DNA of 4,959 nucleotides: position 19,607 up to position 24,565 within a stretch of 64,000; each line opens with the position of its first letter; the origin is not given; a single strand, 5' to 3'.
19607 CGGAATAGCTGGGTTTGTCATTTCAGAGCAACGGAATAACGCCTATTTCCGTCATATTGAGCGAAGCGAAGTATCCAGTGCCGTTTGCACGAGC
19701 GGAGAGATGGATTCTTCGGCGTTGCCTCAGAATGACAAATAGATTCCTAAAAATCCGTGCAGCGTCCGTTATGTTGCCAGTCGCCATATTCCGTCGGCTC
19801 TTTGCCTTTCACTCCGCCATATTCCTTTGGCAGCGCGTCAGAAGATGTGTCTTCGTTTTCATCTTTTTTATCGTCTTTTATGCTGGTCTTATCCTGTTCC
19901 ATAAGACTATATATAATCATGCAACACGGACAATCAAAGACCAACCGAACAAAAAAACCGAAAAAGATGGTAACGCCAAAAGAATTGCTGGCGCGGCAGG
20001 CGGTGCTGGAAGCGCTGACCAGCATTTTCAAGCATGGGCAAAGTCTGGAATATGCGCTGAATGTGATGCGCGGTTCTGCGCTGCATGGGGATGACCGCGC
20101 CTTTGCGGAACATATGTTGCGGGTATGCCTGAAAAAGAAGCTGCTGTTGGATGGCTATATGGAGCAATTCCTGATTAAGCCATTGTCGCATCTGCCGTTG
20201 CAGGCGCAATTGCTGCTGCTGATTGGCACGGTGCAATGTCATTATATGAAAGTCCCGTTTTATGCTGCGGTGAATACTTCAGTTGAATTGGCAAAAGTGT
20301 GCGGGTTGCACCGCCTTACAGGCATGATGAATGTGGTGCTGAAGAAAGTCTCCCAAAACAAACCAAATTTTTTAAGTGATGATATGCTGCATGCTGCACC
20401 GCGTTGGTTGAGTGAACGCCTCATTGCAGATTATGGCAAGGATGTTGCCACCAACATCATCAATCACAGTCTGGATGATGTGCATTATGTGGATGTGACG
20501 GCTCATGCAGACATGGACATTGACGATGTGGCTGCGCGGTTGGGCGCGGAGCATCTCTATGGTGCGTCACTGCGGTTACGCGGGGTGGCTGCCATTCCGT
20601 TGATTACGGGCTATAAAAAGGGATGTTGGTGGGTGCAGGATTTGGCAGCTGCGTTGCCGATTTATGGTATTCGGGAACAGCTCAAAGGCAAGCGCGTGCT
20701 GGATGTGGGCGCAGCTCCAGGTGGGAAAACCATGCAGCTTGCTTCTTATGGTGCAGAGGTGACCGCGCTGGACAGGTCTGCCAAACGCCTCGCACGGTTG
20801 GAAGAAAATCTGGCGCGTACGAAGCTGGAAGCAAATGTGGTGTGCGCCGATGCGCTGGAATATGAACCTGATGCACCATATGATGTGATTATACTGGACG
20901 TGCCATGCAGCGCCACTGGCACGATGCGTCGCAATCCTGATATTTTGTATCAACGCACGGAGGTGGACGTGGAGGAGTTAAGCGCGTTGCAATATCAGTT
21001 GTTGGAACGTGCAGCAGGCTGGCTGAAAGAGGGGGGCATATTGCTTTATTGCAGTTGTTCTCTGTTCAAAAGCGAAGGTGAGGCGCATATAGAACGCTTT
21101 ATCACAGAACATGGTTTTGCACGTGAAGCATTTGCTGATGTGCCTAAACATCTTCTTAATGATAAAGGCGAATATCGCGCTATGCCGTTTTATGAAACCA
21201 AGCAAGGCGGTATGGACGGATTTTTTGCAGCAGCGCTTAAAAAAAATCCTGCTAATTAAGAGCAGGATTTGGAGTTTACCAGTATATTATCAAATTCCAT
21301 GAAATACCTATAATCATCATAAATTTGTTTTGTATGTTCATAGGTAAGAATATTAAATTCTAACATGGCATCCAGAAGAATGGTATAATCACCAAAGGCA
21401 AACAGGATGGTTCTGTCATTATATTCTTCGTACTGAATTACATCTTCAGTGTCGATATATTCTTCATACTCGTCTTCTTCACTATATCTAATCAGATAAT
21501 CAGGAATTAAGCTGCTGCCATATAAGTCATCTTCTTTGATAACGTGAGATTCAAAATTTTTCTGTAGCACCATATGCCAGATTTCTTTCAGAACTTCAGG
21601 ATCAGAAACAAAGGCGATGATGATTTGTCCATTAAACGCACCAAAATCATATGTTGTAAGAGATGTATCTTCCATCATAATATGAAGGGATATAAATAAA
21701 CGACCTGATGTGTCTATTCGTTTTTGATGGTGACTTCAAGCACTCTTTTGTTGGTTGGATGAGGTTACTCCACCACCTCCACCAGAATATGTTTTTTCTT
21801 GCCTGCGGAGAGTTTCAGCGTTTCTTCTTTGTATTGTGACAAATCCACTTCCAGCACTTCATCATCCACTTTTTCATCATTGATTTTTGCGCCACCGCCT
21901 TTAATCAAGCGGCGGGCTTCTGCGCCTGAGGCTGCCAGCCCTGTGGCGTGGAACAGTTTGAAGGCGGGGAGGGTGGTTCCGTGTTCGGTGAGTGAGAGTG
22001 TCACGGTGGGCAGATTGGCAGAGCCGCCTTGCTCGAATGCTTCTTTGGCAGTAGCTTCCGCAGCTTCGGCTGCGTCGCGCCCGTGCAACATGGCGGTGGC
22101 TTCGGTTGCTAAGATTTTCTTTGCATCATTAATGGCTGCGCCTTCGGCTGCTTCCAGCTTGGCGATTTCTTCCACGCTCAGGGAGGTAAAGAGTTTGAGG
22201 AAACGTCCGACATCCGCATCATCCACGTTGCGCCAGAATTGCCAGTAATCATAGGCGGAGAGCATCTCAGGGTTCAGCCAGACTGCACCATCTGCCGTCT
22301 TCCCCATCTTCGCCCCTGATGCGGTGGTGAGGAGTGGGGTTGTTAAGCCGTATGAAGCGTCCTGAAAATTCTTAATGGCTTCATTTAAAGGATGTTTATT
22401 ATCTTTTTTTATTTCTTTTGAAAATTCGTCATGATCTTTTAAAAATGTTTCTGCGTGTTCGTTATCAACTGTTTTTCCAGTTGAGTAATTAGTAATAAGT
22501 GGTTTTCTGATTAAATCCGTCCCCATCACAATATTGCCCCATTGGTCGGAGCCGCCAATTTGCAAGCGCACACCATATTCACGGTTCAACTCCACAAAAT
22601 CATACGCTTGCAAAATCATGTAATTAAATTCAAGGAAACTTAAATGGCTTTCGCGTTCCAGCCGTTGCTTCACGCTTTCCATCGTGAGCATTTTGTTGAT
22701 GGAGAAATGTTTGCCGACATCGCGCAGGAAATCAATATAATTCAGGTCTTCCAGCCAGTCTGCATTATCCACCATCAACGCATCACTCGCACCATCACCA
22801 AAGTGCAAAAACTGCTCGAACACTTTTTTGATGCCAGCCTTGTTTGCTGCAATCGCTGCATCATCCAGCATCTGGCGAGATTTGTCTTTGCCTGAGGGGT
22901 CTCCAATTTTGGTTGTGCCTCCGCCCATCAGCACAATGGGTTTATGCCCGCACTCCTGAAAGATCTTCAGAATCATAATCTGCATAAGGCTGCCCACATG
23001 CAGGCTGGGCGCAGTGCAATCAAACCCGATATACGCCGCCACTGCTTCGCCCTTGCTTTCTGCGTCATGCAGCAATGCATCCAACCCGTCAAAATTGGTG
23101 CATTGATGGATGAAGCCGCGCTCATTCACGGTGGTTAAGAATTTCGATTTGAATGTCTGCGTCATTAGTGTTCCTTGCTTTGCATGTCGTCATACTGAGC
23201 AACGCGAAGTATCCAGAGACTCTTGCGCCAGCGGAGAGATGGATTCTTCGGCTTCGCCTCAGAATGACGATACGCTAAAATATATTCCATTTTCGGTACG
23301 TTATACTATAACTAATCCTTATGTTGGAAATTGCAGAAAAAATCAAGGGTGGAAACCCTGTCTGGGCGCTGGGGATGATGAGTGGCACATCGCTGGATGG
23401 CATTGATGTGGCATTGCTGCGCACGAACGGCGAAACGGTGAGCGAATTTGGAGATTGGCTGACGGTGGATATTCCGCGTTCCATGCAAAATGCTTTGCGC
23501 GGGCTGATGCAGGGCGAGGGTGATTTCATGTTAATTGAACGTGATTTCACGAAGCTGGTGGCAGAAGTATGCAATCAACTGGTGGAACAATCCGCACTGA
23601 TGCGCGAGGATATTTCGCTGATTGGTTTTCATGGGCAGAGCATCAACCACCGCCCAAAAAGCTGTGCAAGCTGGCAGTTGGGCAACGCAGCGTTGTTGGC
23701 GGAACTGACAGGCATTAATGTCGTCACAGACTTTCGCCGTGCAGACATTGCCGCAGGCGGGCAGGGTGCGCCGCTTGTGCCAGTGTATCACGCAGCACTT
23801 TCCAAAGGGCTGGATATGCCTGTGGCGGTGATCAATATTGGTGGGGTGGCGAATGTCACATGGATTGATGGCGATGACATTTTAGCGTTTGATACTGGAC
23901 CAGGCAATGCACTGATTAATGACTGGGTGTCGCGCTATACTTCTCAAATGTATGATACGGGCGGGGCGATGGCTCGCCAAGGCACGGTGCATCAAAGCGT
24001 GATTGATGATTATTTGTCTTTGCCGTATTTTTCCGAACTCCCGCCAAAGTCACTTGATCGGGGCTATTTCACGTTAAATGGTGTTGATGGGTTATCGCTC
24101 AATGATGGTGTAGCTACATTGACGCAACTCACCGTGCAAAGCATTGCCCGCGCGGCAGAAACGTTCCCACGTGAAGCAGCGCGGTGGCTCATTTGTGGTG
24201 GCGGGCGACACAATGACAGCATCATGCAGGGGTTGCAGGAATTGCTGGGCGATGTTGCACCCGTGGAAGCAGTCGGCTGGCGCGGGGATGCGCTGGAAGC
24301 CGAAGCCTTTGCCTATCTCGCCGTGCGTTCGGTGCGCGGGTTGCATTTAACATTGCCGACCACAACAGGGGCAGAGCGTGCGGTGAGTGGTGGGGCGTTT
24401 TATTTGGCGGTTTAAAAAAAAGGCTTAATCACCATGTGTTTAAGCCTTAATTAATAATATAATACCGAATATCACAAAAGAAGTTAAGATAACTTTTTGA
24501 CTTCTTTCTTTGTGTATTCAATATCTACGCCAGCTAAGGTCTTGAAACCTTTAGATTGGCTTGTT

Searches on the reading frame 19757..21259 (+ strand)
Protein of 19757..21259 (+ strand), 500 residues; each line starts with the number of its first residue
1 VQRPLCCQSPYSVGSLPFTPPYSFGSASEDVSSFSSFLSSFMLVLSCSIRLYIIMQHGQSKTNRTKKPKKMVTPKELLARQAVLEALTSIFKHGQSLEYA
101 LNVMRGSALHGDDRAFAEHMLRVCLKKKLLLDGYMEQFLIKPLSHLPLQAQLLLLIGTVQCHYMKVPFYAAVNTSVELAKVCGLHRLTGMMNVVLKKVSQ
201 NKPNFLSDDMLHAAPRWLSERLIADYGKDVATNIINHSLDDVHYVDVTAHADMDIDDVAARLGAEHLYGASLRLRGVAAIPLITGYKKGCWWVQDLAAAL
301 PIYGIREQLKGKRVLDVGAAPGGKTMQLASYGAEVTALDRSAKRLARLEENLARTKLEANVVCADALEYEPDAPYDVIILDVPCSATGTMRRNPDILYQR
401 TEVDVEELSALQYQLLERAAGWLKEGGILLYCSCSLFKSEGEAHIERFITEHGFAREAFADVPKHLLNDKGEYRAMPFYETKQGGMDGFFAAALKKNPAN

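Call 16: search_protein_families(library=pfam, proteins=[window:19757-21259:+], max_evalue=0.001)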
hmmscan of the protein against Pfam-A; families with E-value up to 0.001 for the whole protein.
window:19757-21259:+ (500 aa): 9 families
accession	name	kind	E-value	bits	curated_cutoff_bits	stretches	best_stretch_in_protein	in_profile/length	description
PF01189.24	Methyltr_RsmB-F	-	4.6e-40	137.9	27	1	311-495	9-199/199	16S rRNA methyltransferase RsmB/F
PF01029.23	NusB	-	2e-19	70.7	23.1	1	79-199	3-132/133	NusB family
PF13847.12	Methyltransf_31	-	5.1e-10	39.7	27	1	310-439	3-114/145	Methyltransferase domain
PF13649.12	Methyltransf_25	-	5.3e-10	40.3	27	1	314-380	1-70/97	Methyltransferase domain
PF08241.18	Methyltransf_11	-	9.4e-07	29.8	21.2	1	315-379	1-65/95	Methyltransferase domain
PF05175.20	MTS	-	5.8e-06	26.5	23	1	295-385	17-109/170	Methyltransferase small domain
PF01728.25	FtsJ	-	5.5e-05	23.6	24.1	1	303-455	16-157/181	FtsJ-like methyltransferase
PF08242.18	Methyltransf_12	-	8.6e-05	23.6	30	1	315-380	1-71/98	Methyltransferase domain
PF02527.21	GidB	-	0.00041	20.2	27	1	310-379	46-120/184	rRNA small subunit methyltransferase G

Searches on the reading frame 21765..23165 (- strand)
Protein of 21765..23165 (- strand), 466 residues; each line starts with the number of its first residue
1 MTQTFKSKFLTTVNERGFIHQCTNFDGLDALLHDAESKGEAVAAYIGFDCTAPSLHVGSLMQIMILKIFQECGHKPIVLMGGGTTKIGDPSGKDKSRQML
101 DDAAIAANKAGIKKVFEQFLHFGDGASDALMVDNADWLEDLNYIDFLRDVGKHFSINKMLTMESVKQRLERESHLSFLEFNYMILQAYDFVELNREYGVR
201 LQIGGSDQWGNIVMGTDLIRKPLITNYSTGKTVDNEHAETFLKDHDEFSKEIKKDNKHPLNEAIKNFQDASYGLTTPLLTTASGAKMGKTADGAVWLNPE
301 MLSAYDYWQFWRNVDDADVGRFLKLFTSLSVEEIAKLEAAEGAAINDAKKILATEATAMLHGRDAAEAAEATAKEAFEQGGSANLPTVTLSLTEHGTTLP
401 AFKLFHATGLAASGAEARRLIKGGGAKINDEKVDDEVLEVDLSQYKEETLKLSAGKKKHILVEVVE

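Call 16: search_protein_families(library=pfam, proteins=[window:21765-23165:-], max_evalue=0.001)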
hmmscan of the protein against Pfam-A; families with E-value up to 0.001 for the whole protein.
window:21765-23165:- (466 aa): 2 families
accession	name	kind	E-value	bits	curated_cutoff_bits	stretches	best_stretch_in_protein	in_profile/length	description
PF00579.31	tRNA-synt_1b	-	4.5e-72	243.3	21.1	1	39-378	3-292/292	tRNA synthetases class I (W and Y)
PF22421.1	SYY_C-terminal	-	2.6e-05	24.5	27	1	383-462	7-83/83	Tyrosine--tRNA ligase SYY-like C-terminal domain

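Call 20: find_related_loci(query=window:21765-23165:-, collection=genome_contigs, flank=10000)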
Query window:21765-23165:- (466 aa) in genome_contigs; peptide patterns used: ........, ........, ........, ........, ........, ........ (x = any residue, [..] = any of these).
600 stretches matched a pattern (row limit reached: there are more); 516 encode a relative of the query (tblastn E <= 1e-3); the best 80 are kept; 80 distinct loci.
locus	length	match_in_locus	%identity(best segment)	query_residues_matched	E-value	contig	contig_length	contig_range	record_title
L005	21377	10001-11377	65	7-463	0e+0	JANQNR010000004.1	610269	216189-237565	MAG: Rickettsiales bacterium isolate IP29b_bin.103 k99_2987355, whole genome shotgun sequence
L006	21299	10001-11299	61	4-466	4e-180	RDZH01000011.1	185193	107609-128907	MAG: Alphaproteobacteria bacterium isolate PH2015_06S_46_36 PH2015_06S_scaffold_6, whole genome shotgun sequence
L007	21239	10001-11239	59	6-465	7e-174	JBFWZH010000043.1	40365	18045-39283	MAG: Sphingomonadales bacterium isolate CA_2019_TPBS_183 NODE_5556_length_40365_cov_8.766489_TPBS, whole genome shotgun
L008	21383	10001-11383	57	4-465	7e-173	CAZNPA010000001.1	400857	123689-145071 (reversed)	MAG TPA_asm: uncultured Rickettsiales bacterium isolate binchicken_co199_43 genome assembly, contig: NODE_18_length_4008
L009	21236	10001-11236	58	6-465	4e-173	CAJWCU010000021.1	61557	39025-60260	MAG TPA_asm: uncultured Rhodospirillaceae bacterium isolate ERR599081_bin.38_MetaBAT_v2.12.1_MAG genome assembly, contig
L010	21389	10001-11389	56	4-464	3e-172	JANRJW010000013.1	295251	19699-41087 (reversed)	MAG: Alphaproteobacteria bacterium isolate bins.290 k141_897110, whole genome shotgun sequence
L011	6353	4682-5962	59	9-463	2e-173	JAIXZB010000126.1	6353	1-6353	MAG: Rickettsiales bacterium isolate D8_MAG_00035 pond_D8_MAG_00035_000000000135, whole genome shotgun sequence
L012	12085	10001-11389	58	1-464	8e-170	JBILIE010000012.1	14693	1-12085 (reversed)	MAG: Rickettsiales bacterium isolate ME2017-05-12_3300034357_group7_bin91 Rohwer_bin2003_scaffold_1037_c1, whole genome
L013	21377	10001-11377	57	5-464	5e-169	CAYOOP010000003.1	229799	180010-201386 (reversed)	MAG TPA_asm: uncultured Rickettsiales bacterium isolate SRP150892_co1_88 genome assembly, contig: NODE_23_length_229799_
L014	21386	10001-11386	55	5-464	2e-168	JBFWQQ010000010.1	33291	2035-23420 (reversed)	MAG: Alphaproteobacteria bacterium isolate CA_2019_TPBF_187 NODE_7185_length_33291_cov_3.928718_TPBF, whole genome shotg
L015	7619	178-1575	56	5-464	1e-168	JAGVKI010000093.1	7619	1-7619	MAG: Alphaproteobacteria bacterium isolate SW_32 c_000000065712, whole genome shotgun sequence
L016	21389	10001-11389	57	3-464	4e-167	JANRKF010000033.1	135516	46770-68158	MAG: Alphaproteobacteria bacterium isolate bins.82 k141_3688214, whole genome shotgun sequence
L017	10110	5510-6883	56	1-455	5e-166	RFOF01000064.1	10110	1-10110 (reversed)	MAG: Alphaproteobacteria bacterium isolate WB4_3_0983 contig_100_63, whole genome shotgun sequence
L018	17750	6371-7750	53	7-465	2e-164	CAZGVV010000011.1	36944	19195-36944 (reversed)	MAG TPA_asm: uncultured Rickettsiales bacterium isolate SRP170004_co1_620 genome assembly, contig: NODE_1540_length_3694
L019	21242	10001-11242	57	5-465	1e-163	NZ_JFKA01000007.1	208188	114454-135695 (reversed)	Thalassospira mesophila strain JCM 18969 contig7, whole genome shotgun sequence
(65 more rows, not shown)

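Call 88: list_cluster_members(proteins=[P0001, P0126, window:21765-23165:-])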
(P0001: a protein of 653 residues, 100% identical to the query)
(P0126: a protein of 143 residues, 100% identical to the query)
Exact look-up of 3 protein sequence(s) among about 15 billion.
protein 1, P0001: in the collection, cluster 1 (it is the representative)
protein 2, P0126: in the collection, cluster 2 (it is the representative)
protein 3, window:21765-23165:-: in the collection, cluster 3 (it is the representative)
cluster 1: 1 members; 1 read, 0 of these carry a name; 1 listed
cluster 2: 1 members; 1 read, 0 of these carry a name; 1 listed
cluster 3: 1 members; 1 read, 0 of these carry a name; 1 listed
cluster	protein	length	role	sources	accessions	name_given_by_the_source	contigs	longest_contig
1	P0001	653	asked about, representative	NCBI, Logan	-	-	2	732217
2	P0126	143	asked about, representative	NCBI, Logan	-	-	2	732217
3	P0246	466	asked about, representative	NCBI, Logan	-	-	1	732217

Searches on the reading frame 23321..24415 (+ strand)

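Call 16: search_protein_families(library=pfam, proteins=[window:23321-24415:+], max_evalue=0.001)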
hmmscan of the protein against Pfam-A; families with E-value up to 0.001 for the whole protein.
window:23321-24415:+ (364 aa): 1 family
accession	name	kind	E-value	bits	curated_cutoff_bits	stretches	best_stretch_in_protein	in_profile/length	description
PF03702.20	AnmK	-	3.6e-89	299.9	24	1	17-361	4-365/367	Anhydro-N-acetylmuramic acid kinase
